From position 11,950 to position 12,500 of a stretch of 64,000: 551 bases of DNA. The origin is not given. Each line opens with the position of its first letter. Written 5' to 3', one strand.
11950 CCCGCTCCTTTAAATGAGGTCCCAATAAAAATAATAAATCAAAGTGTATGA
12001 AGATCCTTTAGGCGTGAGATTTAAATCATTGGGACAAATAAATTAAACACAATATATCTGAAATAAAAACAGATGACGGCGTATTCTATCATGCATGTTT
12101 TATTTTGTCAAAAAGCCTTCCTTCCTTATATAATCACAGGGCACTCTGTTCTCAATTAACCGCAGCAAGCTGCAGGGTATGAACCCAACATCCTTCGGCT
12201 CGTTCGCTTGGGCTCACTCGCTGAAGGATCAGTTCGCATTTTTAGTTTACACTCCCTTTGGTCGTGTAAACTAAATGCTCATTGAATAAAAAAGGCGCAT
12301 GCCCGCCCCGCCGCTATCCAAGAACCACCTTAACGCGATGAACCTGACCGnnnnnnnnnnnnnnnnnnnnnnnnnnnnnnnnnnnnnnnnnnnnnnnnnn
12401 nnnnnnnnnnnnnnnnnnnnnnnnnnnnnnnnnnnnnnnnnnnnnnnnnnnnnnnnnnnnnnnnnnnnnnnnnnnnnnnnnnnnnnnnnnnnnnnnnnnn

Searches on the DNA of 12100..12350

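Call 77: search_rna_families(source=window, start=12100, end=12350, threshold=evalue, max_evalue=10)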
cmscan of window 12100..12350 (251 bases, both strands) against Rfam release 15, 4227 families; matches with E-value up to 10: 0.
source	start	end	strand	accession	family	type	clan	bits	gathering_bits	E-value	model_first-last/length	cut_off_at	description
